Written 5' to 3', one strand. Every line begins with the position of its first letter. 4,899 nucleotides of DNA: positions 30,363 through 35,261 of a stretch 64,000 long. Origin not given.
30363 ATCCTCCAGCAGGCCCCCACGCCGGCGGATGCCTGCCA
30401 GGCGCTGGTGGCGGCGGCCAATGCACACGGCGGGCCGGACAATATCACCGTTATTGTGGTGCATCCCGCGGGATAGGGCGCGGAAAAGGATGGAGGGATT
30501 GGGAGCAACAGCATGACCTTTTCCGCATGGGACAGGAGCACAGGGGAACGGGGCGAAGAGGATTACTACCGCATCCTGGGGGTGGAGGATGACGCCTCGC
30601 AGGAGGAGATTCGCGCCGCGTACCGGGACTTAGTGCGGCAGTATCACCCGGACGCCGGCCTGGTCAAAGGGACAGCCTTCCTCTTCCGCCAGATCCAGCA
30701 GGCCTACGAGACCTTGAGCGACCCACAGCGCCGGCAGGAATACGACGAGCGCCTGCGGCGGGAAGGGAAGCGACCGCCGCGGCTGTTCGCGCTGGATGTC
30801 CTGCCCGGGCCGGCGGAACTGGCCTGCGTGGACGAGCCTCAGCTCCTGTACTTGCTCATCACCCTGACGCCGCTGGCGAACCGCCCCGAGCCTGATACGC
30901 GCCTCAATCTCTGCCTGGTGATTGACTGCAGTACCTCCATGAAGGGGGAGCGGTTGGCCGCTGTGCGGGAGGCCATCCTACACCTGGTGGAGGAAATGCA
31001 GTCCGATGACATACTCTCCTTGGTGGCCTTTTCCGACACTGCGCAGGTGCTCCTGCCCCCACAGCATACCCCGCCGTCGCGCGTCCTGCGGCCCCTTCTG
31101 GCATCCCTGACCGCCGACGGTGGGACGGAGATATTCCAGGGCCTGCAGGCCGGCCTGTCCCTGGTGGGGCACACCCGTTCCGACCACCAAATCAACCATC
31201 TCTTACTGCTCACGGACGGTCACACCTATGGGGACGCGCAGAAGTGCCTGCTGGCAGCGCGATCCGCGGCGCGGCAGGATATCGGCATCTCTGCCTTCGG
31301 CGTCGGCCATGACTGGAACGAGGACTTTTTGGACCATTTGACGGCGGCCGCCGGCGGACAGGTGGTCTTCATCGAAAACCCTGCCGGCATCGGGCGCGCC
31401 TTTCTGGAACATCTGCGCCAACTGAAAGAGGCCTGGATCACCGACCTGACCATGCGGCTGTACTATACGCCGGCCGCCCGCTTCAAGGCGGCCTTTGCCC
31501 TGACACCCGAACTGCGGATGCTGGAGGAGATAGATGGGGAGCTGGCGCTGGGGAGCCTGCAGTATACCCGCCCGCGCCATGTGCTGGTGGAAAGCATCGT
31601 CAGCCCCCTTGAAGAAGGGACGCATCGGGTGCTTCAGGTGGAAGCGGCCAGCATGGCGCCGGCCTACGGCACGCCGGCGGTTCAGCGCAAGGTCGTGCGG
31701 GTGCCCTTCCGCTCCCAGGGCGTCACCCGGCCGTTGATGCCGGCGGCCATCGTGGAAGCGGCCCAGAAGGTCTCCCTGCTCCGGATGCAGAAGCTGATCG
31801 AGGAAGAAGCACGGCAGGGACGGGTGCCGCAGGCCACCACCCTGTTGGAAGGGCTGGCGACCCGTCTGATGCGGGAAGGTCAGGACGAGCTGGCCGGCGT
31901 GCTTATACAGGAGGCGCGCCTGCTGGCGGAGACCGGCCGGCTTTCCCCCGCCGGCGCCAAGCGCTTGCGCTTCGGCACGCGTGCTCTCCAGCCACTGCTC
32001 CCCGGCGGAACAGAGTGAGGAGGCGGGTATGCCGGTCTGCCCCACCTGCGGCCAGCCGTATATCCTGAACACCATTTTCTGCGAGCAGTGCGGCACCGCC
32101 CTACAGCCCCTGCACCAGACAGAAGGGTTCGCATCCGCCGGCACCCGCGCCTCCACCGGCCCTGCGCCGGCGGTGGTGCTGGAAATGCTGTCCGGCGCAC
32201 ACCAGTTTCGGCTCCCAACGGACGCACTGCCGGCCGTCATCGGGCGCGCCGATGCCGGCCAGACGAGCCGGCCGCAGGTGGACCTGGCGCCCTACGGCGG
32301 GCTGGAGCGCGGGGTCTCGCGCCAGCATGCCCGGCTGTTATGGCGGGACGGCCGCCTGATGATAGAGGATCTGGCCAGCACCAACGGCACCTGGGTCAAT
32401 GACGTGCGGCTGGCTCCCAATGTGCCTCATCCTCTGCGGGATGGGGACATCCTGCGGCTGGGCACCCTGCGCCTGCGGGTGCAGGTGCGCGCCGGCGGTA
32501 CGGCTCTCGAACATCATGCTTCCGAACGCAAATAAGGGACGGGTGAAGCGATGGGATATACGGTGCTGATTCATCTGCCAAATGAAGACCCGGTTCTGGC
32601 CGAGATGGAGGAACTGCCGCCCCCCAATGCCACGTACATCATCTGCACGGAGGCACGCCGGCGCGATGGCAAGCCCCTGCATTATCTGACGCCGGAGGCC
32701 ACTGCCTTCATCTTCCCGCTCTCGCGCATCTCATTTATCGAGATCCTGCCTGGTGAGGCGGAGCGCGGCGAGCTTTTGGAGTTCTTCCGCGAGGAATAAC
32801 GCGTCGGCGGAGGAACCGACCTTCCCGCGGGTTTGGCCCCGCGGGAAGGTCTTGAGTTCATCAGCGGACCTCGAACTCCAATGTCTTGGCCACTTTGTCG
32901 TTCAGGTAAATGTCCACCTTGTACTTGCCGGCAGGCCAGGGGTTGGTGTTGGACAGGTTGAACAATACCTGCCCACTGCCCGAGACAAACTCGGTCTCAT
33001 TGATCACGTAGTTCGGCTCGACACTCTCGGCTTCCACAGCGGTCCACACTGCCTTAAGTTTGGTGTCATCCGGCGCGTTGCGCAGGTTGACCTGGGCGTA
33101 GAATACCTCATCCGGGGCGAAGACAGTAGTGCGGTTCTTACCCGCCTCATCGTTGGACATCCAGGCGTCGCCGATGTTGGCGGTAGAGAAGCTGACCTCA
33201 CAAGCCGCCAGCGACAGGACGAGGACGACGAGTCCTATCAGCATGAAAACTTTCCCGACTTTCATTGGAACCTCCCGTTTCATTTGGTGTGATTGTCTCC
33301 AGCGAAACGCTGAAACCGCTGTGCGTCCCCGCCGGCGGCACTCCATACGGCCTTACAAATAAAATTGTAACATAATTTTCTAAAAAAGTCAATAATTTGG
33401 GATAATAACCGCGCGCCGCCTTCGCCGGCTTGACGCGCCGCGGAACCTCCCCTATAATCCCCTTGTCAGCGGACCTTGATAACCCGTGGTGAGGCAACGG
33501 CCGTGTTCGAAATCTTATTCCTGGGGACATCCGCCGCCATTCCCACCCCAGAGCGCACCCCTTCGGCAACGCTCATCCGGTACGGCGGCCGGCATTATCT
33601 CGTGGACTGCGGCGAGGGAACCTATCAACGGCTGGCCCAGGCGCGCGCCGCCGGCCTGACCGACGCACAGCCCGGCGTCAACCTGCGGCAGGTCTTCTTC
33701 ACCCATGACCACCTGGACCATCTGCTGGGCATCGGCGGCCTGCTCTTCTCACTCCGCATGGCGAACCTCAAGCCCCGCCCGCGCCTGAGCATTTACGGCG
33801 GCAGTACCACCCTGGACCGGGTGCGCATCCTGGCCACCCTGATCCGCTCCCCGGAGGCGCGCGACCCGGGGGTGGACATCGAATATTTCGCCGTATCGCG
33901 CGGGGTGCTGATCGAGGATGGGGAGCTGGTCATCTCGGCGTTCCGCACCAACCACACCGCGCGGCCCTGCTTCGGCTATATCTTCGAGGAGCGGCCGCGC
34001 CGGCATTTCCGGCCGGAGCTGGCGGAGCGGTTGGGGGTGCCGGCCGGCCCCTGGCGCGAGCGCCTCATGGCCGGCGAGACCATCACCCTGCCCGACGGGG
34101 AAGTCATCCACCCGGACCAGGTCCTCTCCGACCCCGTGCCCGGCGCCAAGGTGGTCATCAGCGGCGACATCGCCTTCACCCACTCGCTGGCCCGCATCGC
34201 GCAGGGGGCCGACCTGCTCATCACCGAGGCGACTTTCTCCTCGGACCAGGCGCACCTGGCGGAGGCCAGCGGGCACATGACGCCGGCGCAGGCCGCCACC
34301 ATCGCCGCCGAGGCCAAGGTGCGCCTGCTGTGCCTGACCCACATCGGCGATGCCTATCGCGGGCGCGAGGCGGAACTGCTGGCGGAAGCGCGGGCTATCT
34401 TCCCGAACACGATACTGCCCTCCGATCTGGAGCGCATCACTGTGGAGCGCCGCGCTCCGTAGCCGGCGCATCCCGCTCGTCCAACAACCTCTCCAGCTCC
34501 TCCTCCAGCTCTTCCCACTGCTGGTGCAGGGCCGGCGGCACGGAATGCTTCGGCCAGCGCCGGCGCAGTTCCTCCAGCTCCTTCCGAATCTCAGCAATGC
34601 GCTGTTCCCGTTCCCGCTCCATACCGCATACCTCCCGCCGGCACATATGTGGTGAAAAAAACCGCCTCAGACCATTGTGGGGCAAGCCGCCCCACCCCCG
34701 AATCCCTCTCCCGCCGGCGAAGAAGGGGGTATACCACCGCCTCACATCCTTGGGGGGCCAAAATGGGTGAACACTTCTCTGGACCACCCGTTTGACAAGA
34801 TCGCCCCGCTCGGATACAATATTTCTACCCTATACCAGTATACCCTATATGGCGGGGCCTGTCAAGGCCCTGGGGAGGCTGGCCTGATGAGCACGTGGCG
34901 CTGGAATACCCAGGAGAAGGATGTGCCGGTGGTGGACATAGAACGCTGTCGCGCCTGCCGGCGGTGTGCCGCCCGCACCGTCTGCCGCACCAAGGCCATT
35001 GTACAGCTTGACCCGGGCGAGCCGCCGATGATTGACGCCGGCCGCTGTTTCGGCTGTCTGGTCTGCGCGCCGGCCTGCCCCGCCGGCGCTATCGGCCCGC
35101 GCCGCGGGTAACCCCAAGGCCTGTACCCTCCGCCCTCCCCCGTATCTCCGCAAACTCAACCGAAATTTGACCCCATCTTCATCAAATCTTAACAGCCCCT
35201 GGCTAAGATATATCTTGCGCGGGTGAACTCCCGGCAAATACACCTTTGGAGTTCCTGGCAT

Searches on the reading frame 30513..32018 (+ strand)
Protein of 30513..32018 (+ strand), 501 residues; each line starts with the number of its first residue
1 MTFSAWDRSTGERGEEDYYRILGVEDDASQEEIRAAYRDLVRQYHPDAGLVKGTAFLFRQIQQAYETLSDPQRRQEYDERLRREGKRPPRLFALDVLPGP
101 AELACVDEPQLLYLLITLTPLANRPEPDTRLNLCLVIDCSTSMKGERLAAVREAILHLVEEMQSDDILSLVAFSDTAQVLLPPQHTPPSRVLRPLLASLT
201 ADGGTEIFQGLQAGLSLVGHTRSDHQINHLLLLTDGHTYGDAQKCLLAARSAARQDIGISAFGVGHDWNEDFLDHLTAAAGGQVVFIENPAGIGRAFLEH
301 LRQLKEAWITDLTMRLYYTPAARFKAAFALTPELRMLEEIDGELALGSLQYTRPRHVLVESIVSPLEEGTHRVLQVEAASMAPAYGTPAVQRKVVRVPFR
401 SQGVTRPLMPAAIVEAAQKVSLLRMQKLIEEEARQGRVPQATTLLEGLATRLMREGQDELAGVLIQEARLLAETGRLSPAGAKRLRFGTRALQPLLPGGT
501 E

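Call 49: search_protein_families(library=pfam, proteins=[window:30513-32018:+], max_evalue=0.00001)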
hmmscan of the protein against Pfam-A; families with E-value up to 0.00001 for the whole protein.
window:30513-32018:+ (501 aa): 4 families
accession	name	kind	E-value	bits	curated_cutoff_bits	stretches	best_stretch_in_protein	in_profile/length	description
PF00226.36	DnaJ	-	2.5e-21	76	27.8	1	17-78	1-63/63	DnaJ domain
PF00092.34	VWA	-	3.8e-17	63.5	23.8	1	132-287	1-161/174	von Willebrand factor type A domain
PF13519.12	VWA_2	-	2.5e-13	51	27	1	134-237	2-107/107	von Willebrand factor type A domain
PF13768.12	VWA_3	-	1.2e-11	45.3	27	1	132-286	2-155/155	von Willebrand factor type A domain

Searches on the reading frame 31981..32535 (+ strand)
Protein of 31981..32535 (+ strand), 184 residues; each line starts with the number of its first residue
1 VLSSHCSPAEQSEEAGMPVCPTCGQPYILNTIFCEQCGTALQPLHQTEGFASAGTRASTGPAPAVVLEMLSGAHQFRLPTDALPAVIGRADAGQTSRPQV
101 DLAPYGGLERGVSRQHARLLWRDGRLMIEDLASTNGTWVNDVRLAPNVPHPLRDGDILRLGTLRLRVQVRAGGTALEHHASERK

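Call 49: search_protein_families(library=pfam, proteins=[window:31981-32535:+], max_evalue=0.00001)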
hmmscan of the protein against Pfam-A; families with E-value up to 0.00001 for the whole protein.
window:31981-32535:+ (184 aa): 2 families
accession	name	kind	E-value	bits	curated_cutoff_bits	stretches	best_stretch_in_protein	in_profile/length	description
PF00498.31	FHA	-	7.4e-18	65.2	20.7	1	86-161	2-67/67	FHA domain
PF16697.10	Yop-YscD_cpl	-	3.1e-08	34.2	33.2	1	110-168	34-91/94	Inner membrane component of T3SS, cytoplasmic domain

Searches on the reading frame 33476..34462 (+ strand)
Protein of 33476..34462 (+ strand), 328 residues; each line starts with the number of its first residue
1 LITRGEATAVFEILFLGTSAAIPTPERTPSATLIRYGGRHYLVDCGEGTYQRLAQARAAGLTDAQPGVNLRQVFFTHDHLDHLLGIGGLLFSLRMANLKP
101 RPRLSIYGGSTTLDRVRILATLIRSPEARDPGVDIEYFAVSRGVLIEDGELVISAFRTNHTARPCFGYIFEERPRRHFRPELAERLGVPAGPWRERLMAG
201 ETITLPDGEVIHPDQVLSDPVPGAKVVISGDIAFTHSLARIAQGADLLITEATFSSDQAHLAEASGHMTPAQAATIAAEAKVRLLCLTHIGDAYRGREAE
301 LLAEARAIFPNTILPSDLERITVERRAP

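Call 49: search_protein_families(library=pfam, proteins=[window:33476-34462:+], max_evalue=0.00001)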
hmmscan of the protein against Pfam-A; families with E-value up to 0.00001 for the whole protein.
window:33476-34462:+ (328 aa): 2 families
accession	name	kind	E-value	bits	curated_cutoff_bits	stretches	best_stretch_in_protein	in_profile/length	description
PF12706.13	Lactamase_B_2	-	1.8e-19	70.6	27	2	39-176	1-135/200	Beta-lactamase superfamily domain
PF00753.33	Lactamase_B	-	1.9e-10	41.4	22.7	1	28-247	5-163/196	Metallo-beta-lactamase superfamily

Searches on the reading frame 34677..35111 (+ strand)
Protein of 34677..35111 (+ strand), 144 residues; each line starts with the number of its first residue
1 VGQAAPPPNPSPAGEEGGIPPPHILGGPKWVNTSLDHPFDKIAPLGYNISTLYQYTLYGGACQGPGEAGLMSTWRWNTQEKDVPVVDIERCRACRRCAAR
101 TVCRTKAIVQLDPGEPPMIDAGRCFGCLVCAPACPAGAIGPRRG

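Call 50: search_protein_families(library=pfam, proteins=[window:34677-35111:+], max_evalue=0.00001)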
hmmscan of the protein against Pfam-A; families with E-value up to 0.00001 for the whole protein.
window:34677-35111:+ (144 aa): 3 families
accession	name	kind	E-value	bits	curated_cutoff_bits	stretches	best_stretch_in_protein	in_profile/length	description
PF00037.32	Fer4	-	8.1e-07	29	21.1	0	118-139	2-23/24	4Fe-4S binding domain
PF12797.12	Fer4_2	-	8.2e-07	29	24.5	0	116-136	2-22/22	4Fe-4S binding domain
PF12838.12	Fer4_7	-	4.1e-06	27.6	27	0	90-138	1-52/52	4Fe-4S dicluster domain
